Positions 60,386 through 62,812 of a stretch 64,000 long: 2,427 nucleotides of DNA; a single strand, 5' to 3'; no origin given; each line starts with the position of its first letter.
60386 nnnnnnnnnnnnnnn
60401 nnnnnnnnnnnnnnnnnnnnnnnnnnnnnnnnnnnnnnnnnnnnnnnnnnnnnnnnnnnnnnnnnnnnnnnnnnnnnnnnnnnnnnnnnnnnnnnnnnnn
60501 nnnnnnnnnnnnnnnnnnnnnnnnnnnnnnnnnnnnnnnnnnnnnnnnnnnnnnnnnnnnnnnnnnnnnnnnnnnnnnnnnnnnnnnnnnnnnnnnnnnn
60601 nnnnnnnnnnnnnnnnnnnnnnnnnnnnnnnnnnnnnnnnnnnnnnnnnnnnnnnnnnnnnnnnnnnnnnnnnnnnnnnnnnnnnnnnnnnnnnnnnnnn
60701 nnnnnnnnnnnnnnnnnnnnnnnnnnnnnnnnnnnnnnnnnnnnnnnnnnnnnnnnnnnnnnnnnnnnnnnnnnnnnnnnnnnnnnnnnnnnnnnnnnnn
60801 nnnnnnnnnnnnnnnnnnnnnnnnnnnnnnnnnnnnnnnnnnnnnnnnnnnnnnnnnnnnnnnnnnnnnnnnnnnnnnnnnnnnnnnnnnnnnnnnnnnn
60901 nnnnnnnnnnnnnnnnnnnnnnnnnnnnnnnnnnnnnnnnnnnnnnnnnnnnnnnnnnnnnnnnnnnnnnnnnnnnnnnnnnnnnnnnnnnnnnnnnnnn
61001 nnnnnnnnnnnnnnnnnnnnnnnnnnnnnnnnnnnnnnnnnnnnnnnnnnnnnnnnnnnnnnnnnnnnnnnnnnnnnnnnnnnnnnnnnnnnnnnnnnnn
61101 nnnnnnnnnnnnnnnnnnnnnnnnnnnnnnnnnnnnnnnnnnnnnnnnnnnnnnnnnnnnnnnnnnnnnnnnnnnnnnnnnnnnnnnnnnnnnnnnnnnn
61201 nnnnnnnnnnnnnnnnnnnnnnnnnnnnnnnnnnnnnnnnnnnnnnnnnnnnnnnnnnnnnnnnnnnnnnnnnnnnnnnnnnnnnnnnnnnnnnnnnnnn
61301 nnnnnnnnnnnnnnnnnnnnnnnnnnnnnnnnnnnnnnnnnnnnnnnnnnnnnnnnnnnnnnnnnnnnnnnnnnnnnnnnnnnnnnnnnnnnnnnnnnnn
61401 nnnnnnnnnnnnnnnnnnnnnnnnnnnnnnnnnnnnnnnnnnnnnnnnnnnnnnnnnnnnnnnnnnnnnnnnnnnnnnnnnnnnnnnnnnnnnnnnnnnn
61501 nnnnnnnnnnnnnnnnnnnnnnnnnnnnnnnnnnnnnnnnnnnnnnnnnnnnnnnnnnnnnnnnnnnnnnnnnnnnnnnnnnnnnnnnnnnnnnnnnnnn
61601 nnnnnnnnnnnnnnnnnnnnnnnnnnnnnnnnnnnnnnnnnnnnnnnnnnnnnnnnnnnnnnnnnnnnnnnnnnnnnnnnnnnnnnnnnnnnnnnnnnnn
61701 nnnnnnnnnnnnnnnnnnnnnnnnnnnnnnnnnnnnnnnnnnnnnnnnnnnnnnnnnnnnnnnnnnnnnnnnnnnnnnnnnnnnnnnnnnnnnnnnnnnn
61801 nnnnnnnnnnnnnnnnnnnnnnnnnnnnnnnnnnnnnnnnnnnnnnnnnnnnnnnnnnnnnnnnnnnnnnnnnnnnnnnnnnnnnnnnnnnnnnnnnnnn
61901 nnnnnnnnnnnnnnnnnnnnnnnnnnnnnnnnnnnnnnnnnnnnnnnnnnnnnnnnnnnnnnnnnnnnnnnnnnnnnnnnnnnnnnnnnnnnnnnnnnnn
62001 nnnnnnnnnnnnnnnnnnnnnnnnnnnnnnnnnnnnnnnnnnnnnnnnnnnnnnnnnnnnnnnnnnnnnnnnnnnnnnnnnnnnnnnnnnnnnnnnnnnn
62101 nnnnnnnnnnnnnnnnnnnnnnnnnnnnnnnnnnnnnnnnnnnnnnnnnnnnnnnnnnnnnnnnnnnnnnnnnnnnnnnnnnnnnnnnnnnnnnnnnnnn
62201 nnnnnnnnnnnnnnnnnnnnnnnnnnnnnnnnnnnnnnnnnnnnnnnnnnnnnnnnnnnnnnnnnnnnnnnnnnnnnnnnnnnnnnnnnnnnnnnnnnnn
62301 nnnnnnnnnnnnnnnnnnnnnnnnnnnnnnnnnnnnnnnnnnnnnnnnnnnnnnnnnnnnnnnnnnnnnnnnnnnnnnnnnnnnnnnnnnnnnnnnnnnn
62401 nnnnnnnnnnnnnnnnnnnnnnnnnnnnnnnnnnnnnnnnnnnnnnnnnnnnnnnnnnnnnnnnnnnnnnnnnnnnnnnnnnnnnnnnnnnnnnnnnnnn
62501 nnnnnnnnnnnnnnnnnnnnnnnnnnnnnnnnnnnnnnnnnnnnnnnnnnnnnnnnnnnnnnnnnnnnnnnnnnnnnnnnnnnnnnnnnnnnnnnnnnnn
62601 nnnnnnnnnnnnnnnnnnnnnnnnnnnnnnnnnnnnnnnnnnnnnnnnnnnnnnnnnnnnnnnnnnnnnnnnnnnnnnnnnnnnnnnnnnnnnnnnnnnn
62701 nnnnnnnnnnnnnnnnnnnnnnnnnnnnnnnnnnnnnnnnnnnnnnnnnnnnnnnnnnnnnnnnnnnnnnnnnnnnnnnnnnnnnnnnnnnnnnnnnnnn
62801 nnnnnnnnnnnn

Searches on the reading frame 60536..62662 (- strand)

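Call 49: search_protein_families(library=pfam, proteins=[window:60536-62662:-], max_evalue=0.001)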
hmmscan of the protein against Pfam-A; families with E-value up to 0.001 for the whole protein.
window:60536-62662:- (708 aa): 3 families
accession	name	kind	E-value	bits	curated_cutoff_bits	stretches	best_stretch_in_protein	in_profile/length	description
PF13191.12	AAA_16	-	2.8e-07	31.6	32.6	1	40-107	1-73/167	AAA ATPase domain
PF13401.12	AAA_22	-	6.1e-06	27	27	1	61-161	6-107/130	AAA domain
PF13424.12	TPR_12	-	0.00068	20.2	30.1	1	495-549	20-76/77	Tetratricopeptide repeat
